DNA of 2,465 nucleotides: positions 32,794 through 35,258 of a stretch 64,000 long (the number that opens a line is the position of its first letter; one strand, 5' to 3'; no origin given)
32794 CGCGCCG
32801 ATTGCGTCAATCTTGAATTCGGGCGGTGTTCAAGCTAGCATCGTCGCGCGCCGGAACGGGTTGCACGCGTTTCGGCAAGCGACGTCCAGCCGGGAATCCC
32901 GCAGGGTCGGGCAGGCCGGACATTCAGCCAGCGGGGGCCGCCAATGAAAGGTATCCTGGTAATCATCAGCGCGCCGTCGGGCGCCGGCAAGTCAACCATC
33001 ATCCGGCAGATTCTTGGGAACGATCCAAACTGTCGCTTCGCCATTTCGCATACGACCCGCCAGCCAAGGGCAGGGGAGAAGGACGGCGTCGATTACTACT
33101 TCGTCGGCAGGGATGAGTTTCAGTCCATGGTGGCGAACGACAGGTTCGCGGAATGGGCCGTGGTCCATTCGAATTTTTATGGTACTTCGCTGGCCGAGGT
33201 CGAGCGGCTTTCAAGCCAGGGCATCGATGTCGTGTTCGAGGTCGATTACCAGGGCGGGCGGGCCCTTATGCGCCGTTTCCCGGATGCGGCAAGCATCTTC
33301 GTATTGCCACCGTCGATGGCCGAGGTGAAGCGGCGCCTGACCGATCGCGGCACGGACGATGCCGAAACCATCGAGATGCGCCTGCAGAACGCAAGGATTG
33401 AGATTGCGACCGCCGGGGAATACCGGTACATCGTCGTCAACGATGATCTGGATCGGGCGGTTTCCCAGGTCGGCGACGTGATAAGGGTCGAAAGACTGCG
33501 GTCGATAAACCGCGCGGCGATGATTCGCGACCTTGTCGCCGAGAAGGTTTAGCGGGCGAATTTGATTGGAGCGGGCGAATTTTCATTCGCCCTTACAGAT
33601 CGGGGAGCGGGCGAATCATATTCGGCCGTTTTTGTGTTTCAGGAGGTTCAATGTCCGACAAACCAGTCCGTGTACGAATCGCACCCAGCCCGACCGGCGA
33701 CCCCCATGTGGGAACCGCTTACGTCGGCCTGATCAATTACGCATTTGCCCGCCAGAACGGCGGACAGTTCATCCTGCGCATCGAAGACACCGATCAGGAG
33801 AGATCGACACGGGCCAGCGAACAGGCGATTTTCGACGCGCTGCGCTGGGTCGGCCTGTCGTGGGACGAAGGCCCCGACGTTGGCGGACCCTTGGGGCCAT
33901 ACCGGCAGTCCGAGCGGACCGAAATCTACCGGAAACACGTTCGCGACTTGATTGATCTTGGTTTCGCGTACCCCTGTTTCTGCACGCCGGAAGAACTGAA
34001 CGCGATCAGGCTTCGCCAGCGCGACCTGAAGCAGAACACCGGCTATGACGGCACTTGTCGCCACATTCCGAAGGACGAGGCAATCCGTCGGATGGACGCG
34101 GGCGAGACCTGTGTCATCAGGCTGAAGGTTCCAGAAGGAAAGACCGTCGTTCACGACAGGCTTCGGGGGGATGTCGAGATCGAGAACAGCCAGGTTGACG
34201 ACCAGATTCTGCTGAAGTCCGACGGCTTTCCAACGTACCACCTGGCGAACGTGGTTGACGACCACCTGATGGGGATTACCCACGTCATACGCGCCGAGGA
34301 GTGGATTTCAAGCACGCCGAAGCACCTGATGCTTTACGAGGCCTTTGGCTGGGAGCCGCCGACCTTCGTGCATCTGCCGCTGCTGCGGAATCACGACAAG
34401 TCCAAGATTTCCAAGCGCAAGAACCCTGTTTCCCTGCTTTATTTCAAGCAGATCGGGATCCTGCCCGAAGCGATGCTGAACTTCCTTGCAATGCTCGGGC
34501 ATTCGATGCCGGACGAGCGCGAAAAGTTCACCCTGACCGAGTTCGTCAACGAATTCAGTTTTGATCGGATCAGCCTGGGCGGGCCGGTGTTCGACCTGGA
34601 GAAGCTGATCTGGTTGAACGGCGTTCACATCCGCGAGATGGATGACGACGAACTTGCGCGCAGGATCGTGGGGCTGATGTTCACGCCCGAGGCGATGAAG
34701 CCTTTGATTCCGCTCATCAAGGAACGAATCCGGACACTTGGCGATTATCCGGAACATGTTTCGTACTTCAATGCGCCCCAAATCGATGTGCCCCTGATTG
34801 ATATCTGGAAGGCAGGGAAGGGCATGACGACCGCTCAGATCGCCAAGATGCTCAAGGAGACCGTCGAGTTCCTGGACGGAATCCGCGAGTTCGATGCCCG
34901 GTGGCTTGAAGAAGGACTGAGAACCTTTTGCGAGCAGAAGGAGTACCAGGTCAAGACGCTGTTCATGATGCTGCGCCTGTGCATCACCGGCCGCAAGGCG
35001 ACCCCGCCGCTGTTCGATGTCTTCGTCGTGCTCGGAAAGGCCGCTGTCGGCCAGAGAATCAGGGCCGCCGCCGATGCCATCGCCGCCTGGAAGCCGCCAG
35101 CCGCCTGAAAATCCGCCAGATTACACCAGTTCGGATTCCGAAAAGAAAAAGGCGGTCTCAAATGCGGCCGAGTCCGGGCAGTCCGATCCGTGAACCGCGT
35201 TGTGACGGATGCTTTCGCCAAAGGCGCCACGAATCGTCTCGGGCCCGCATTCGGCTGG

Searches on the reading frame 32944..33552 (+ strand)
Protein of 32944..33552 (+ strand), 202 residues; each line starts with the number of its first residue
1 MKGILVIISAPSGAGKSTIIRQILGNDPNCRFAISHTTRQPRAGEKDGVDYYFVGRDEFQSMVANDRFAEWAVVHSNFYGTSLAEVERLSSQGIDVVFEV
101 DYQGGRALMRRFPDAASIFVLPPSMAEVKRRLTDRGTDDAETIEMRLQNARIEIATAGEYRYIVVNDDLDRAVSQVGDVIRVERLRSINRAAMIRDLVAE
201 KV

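Call 8: search_protein_families(library=pfam, proteins=[window:32944-33552:+])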
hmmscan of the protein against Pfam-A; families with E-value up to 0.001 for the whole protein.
window:32944-33552:+ (202 aa): 1 family
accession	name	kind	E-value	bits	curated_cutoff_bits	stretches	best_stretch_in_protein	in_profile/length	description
PF00625.27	Guanylate_kin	-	2.3e-47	161.5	25.2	1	5-181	4-180/182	Guanylate kinase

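Call 72: find_homologous_proteins(query=window:32944-33552:+, max_evalue=1e-40)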
Query window:32944-33552:+ (202 aa): 4378 proteins with E <= 1e-40 among 8000 candidates; the best 120 are listed.
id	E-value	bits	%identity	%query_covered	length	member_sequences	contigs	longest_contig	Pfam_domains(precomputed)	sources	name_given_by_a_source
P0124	6.5e-126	436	100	100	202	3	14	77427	PF00625.28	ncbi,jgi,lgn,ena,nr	ncbi:MAG TPA: guanylate kinase [Myxococcota bacterium]|nr:guanylate kinase [Myxococcota bacterium] H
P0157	2.9e-111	388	89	100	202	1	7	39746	PF00625.28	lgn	-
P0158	5.2e-95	335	75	100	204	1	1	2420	PF00625.28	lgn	-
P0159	2.3e-92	326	76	100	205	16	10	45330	PF00625.28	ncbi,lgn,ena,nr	ncbi:MAG TPA: guanylate kinase [Myxococcota bacterium]|nr:guanylate kinase [Myxococcota bacterium] H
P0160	9.1e-91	321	75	100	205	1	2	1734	PF00625.28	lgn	-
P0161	1.2e-89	317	74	100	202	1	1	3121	PF00625.28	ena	-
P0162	4.4e-88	312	74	100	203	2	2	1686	PF00625.28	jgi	-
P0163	4.9e-88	312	72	100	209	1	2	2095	PF00625.28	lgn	-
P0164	6.3e-88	312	72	100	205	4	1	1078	PF13671.13,PF00625.28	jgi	-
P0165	6.0e-86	305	71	99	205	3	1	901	PF00625.28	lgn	-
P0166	1.3e-85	304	71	99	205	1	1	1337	PF00625.28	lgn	-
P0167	1.7e-81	291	67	99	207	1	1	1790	PF00625.28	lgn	-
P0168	1.8e-81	291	67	99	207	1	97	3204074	PF00625.28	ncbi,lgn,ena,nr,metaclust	ncbi:MAG: guanylate kinase [Myxococcota bacterium]|nr:guanylate kinase [Myxococcota bacterium] MBP89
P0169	1.8e-81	291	67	99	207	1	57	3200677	PF00625.28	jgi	jgi:guanylate kinase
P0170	1.7e-80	287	66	99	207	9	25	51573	PF00625.28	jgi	jgi:guanylate kinase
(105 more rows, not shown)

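Call 73: find_encoding_contigs(protein=P0157, flank=10000, max_places=1)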
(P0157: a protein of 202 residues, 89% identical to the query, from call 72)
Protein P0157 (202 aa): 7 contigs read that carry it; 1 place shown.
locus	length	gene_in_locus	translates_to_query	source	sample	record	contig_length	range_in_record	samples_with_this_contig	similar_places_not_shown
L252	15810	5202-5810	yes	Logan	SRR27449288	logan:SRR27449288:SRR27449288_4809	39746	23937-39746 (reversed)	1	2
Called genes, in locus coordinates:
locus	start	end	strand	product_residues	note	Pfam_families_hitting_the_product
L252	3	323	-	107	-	?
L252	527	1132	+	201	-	PF13801:Metal_resist (weak), PF07813:LTXXQ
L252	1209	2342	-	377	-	-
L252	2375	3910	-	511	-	-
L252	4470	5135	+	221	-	PF04002:RadC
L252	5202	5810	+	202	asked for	PF00625:Guanylate_kin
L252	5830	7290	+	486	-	PF00749:tRNA-synt_1c, PF19269:Anticodon_2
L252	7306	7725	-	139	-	PF00334:NDK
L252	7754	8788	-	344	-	-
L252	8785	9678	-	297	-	PF14378:PAP2_3, PF01569:PAP2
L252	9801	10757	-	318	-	PF02985:HEAT (faint), PF13513:HEAT_EZ (faint), PF12717:Cnd1 (faint), PF13646:HEAT_2, PF03130:HEAT_PBS (weak), PF13646:HEAT_2 (weak)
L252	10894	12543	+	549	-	PF00890:FAD_binding_2 (faint), PF01266:DAO, PF16901:DAO_C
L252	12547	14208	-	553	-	PF04055:Radical_SAM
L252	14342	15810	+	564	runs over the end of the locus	PF06832:BiPBP_C (faint)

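Call 74: find_encoding_contigs(protein=P0159, flank=10000, max_places=1)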
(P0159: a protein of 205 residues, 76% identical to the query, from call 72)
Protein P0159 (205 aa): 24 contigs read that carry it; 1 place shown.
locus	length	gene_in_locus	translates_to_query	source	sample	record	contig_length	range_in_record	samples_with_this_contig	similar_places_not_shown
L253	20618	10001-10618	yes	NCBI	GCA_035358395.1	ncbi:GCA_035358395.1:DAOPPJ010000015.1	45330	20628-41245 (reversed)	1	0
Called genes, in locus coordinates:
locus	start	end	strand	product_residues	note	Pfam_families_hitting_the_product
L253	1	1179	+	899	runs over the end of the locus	PF00675:Peptidase_M16, PF05193:Peptidase_M16_C, PF00675:Peptidase_M16, PF05193:Peptidase_M16_C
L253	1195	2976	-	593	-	PF01401:Peptidase_M2 (weak), PF02074:Peptidase_M32 (faint), PF01401:Peptidase_M2, PF01432:Peptidase_M3 (weak)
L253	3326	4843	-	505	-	PF00672:HAMP, PF00512:HisKA, PF02518:HATPase_c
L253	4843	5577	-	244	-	PF00072:Response_reg, PF00486:Trans_reg_C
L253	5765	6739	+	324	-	PF13801:Metal_resist (weak), PF07813:LTXXQ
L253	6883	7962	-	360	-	-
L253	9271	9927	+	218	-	PF04002:RadC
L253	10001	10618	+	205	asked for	PF00625:Guanylate_kin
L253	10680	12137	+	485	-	PF00749:tRNA-synt_1c, PF19269:Anticodon_2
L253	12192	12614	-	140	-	PF00334:NDK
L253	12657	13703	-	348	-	-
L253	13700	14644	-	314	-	PF14378:PAP2_3, PF01569:PAP2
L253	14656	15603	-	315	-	PF13513:HEAT_EZ (faint), PF02985:HEAT (faint), PF03130:HEAT_PBS (faint), PF12717:Cnd1 (faint), PF13646:HEAT_2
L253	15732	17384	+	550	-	PF00890:FAD_binding_2 (faint), PF01266:DAO, PF16901:DAO_C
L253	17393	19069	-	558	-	PF04055:Radical_SAM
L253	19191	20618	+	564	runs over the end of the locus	PF06832:BiPBP_C (faint)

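Call 75: find_encoding_contigs(protein=P0168, flank=10000, max_places=1)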
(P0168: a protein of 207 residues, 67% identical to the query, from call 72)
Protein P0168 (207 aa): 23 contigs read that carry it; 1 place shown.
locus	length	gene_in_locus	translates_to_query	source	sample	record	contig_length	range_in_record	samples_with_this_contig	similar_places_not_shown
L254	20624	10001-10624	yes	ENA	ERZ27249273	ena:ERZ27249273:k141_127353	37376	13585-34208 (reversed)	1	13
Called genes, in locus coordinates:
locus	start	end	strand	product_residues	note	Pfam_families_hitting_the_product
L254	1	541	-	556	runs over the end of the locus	PF01268:FTHFS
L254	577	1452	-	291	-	PF00389:2-Hacid_dh, PF02826:2-Hacid_dh_C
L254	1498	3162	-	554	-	PF06826:Asp-Al_Ex, PF02080:TrkA_C, PF06826:Asp-Al_Ex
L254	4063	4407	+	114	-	PF02311:AraC_binding, PF07883:Cupin_2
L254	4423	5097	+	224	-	-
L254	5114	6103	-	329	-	PF01757:Acyl_transf_3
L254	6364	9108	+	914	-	-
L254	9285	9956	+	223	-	PF20582:UPF0758_N, PF04002:RadC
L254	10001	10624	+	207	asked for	PF00625:Guanylate_kin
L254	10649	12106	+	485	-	PF00749:tRNA-synt_1c, PF19269:Anticodon_2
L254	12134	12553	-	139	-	PF00334:NDK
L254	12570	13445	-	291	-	PF02629:CoA_binding, PF13607:Succ_CoA_lig, PF00549:Ligase_CoA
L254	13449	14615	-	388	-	PF08442:ATP-grasp_2, PF13549:ATP-grasp_5, PF24948:Citrate_synth_N, PF00549:Ligase_CoA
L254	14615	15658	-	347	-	-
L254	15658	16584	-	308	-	PF14378:PAP2_3, PF01569:PAP2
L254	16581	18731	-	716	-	PF02540:NAD_synthase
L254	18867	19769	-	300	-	PF01545:Cation_efflux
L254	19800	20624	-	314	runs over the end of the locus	-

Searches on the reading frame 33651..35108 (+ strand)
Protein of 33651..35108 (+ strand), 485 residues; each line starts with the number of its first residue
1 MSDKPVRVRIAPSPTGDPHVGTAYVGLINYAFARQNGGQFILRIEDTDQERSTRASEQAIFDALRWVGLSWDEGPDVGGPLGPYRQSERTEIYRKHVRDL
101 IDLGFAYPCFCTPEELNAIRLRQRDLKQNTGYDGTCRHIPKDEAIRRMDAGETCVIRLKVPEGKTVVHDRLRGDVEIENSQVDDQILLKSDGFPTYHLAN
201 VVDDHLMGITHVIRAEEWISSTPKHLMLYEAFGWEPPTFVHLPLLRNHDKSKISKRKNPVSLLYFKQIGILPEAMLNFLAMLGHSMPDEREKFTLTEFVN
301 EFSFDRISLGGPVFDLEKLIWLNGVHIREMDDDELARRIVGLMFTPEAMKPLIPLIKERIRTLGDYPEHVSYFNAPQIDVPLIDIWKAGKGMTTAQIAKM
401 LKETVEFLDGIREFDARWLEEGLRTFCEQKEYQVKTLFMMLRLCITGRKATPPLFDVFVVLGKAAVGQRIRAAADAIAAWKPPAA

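Call 8: search_protein_families(library=pfam, proteins=[window:33651-35108:+])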
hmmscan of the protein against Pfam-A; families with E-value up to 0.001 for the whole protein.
window:33651-35108:+ (485 aa): 2 families
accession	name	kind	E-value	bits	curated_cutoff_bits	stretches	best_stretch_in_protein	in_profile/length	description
PF00749.27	tRNA-synt_1c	-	1.3e-100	336.8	23.4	1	6-321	2-314/314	tRNA synthetases class I (E and Q), catalytic domain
PF19269.4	Anticodon_2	-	6.5e-25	88.6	23.6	1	345-473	12-140/141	Anticodon binding domain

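Call 18: find_encoding_contigs(protein=window:33651-35108:+, flank=10000, max_places=6)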
Protein window:33651-35108:+ (485 aa): 22 contigs read that carry it; 6 places shown.
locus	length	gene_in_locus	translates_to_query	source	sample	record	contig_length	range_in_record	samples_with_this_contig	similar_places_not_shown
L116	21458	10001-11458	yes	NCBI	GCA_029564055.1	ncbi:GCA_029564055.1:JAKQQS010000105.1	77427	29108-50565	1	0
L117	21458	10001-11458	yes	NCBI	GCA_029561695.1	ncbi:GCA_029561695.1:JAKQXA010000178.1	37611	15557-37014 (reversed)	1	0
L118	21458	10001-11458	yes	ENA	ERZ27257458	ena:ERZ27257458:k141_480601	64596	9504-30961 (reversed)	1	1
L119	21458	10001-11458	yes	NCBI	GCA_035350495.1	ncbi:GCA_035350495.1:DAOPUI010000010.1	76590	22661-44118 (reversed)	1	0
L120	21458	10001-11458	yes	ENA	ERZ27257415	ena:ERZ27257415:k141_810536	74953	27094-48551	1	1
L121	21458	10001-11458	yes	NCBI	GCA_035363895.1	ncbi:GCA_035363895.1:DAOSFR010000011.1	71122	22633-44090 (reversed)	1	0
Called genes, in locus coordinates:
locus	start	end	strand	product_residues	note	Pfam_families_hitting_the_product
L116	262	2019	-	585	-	PF01401:Peptidase_M2, PF02074:Peptidase_M32 (faint), PF01432:Peptidase_M3 (weak)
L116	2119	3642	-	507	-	PF00672:HAMP, PF00512:HisKA, PF02518:HATPase_c, PF13581:HATPase_c_2 (weak)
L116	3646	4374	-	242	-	PF00072:Response_reg, PF00486:Trans_reg_C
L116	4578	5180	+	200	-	PF13801:Metal_resist (weak), PF07813:LTXXQ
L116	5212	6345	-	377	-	-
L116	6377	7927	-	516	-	-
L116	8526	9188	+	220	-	PF04002:RadC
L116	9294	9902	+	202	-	PF00625:Guanylate_kin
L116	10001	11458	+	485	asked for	PF00749:tRNA-synt_1c, PF19269:Anticodon_2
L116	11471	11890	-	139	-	PF00334:NDK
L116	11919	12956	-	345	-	-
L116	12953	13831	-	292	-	PF14378:PAP2_3, PF01569:PAP2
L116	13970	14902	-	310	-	PF02985:HEAT (faint), PF13646:HEAT_2 (weak), PF13513:HEAT_EZ (faint), PF12717:Cnd1 (faint), PF13646:HEAT_2, PF03130:HEAT_PBS (weak), PF13646:HEAT_2 (weak)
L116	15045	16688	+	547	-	PF00890:FAD_binding_2 (faint), PF01266:DAO, PF16901:DAO_C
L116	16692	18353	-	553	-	PF04055:Radical_SAM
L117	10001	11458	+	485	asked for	PF00749:tRNA-synt_1c, PF19269:Anticodon_2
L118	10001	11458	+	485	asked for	PF00749:tRNA-synt_1c, PF19269:Anticodon_2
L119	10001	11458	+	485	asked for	PF00749:tRNA-synt_1c, PF19269:Anticodon_2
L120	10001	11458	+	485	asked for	PF00749:tRNA-synt_1c, PF19269:Anticodon_2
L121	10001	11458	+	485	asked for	PF00749:tRNA-synt_1c, PF19269:Anticodon_2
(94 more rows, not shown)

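Call 39: list_cluster_members(proteins=[window:33651-35108:+, window:32944-33552:+, L236:980-2530:+, L236:3187-4059:+, P0001])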
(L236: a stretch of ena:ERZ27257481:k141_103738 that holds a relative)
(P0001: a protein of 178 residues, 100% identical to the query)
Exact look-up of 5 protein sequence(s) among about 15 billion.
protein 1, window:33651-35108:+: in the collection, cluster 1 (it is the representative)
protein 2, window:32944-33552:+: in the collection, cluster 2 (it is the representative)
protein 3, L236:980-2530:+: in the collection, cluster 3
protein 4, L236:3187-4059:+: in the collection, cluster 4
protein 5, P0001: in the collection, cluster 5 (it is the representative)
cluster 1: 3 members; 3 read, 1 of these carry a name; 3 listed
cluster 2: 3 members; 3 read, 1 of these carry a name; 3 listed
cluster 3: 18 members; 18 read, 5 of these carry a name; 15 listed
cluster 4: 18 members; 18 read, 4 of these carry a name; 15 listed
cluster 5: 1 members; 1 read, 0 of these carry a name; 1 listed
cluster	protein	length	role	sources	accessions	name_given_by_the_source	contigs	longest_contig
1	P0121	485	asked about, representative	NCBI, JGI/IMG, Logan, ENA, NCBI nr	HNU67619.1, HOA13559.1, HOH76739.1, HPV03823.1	MAG TPA: glutamate--tRNA ligase [Myxococcota bacterium] | glutamate--tRNA ligase [Myxococcota bacterium]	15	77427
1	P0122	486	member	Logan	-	-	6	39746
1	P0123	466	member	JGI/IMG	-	-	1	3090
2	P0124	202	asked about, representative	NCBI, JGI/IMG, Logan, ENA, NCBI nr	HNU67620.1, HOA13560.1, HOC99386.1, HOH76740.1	MAG TPA: guanylate kinase [Myxococcota bacterium] | guanylate kinase [Myxococcota bacterium]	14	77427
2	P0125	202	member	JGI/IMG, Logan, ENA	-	-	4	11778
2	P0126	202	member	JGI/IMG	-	-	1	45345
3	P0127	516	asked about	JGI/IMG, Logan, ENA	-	-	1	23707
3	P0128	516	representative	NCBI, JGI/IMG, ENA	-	-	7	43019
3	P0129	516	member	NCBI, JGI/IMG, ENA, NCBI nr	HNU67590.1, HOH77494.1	MAG TPA: signal recognition particle protein [Myxococcota bacterium] | signal recognition particle protein [Myxococcota bacterium]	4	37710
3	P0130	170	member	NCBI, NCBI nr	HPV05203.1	MAG TPA: signal recognition particle receptor subunit alpha, partial [Myxococcota ... | signal recognition particle receptor subunit alpha [Myxococcota bacterium]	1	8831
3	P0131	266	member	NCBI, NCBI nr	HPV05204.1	MAG TPA: signal recognition particle protein, partial [Myxococcota bacterium] | signal recognition particle protein [Myxococcota bacterium]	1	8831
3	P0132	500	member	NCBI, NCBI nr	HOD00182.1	MAG TPA: signal recognition particle protein, partial [Myxococcota bacterium] | signal recognition particle protein [Myxococcota bacterium]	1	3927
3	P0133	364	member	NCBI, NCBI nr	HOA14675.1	MAG TPA: signal recognition particle protein, partial [Myxococcota bacterium] | signal recognition particle protein [Myxococcota bacterium]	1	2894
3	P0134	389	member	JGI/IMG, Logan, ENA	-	-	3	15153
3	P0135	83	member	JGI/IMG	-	-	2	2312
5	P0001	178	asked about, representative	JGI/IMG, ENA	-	-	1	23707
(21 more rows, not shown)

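Call 40: find_encoding_contigs(protein=P0129, flank=6000, max_places=6)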
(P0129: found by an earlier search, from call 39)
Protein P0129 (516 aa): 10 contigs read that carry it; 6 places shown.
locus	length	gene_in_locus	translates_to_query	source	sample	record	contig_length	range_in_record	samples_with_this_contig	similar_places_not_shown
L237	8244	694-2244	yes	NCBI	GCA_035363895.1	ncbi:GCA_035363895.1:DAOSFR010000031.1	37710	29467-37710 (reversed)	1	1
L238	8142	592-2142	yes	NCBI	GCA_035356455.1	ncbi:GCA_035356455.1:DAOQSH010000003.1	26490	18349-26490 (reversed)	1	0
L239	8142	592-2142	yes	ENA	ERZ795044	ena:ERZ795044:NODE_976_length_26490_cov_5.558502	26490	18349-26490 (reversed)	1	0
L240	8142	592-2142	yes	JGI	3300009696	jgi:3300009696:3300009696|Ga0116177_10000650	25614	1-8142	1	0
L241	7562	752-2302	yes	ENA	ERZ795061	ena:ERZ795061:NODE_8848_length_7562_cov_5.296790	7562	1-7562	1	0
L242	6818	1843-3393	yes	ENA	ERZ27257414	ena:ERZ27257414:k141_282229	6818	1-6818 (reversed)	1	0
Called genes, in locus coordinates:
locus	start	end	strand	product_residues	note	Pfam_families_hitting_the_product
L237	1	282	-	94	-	?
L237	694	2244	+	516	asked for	PF02881:SRP54_N, PF00448:SRP54, PF01656:CbiA (faint), PF02978:SRP_SPB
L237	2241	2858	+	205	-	PF03130:HEAT_PBS (faint), PF13646:HEAT_2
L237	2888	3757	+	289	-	PF00701:DHDPS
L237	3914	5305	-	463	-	PF18195:GatD_N, PF00710:Asparaginase, PF17763:Asparaginase_C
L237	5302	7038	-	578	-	PF02934:GatB_N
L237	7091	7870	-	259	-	PF00814:TsaD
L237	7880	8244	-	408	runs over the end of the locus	PF00595:PDZ (faint), PF04495:GRASP55_65 (faint), PF13180:PDZ_2 (weak), PF17820:PDZ_6 (weak), PF02163:Peptidase_M50, PF13180:PDZ_2 (weak)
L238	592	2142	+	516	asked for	PF02881:SRP54_N, PF00448:SRP54, PF01656:CbiA (faint), PF02978:SRP_SPB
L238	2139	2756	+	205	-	PF03130:HEAT_PBS (faint), PF13646:HEAT_2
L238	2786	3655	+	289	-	PF00701:DHDPS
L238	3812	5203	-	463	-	PF18195:GatD_N, PF00710:Asparaginase, PF17763:Asparaginase_C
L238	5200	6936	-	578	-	PF02934:GatB_N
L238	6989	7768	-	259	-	PF00814:TsaD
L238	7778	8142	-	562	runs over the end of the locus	PF02163:Peptidase_M50, PF00595:PDZ (faint), PF14685:PDZ_Tricorn (faint), PF17820:PDZ_6, PF21558:Pept_S41_N_bact (faint), PF13180:PDZ_2 (weak), PF17820:PDZ_6 (weak), PF13180:PDZ_2, +1 more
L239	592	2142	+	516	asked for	PF02881:SRP54_N, PF00448:SRP54, PF01656:CbiA (faint), PF02978:SRP_SPB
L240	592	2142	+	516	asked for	PF02881:SRP54_N, PF00448:SRP54, PF01656:CbiA (faint), PF02978:SRP_SPB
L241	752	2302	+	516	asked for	PF02881:SRP54_N, PF00448:SRP54, PF01656:CbiA (faint), PF02978:SRP_SPB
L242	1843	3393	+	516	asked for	PF02881:SRP54_N, PF00448:SRP54, PF01656:CbiA (faint), PF02978:SRP_SPB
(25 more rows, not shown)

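Call 43: find_encoding_contigs(protein=P0126, flank=10000, max_places=4)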
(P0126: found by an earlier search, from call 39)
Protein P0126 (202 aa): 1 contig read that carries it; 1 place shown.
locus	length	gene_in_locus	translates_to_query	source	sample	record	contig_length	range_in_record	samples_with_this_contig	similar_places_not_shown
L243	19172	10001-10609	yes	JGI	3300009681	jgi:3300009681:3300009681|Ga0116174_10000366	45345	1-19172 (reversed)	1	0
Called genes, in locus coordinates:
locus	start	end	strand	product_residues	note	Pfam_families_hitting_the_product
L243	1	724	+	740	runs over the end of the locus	PF00403:HMA, PF00122:E1-E2_ATPase, PF00702:Hydrolase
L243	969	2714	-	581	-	PF01401:Peptidase_M2, PF02074:Peptidase_M32 (faint), PF01432:Peptidase_M3 (weak)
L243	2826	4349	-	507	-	PF00672:HAMP, PF00512:HisKA, PF02518:HATPase_c, PF13581:HATPase_c_2 (weak)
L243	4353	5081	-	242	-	PF00072:Response_reg, PF00486:Trans_reg_C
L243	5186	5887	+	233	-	PF13801:Metal_resist (weak), PF07813:LTXXQ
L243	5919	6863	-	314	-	-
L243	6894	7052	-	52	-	-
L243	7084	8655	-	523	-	-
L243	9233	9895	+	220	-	PF04002:RadC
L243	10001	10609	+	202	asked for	PF00625:Guanylate_kin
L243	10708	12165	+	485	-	PF00749:tRNA-synt_1c, PF19269:Anticodon_2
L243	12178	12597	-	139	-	PF00334:NDK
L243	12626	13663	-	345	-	-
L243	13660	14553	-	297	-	PF14378:PAP2_3, PF01569:PAP2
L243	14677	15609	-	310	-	PF02985:HEAT (faint), PF13646:HEAT_2 (weak), PF13513:HEAT_EZ (faint), PF12717:Cnd1 (faint), PF13646:HEAT_2, PF03130:HEAT_PBS (weak), PF13646:HEAT_2 (weak)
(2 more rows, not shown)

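Call 44: find_encoding_contigs(protein=P0125, flank=10000, max_places=4)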
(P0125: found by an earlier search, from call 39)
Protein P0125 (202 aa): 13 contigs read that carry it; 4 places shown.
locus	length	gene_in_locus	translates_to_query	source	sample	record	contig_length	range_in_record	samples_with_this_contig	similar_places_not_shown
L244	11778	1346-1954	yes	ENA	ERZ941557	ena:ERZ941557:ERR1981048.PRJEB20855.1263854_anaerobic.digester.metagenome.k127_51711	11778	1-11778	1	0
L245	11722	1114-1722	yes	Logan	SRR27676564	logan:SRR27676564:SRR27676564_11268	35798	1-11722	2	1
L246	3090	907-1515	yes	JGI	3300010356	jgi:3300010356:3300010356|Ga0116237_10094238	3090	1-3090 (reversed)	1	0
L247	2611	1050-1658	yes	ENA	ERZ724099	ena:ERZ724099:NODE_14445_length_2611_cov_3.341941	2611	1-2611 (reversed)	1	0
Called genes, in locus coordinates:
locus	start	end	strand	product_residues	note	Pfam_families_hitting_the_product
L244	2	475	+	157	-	?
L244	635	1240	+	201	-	PF04002:RadC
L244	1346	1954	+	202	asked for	PF00625:Guanylate_kin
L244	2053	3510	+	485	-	PF00749:tRNA-synt_1c, PF19269:Anticodon_2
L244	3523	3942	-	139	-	PF00334:NDK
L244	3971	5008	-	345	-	-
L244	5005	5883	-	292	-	PF14378:PAP2_3, PF01569:PAP2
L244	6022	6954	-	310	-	PF02985:HEAT (faint), PF13646:HEAT_2 (weak), PF13513:HEAT_EZ (faint), PF12717:Cnd1 (faint), PF13646:HEAT_2, PF03130:HEAT_PBS (weak), PF13646:HEAT_2 (weak)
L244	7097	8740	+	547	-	PF00890:FAD_binding_2 (faint), PF01266:DAO, PF16901:DAO_C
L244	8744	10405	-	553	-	PF04055:Radical_SAM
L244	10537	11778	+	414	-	?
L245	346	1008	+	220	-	PF04002:RadC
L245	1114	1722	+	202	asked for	PF00625:Guanylate_kin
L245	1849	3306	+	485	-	PF00749:tRNA-synt_1c, PF19269:Anticodon_2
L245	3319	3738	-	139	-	PF00334:NDK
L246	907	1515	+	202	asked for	PF00625:Guanylate_kin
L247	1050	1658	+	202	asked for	PF00625:Guanylate_kin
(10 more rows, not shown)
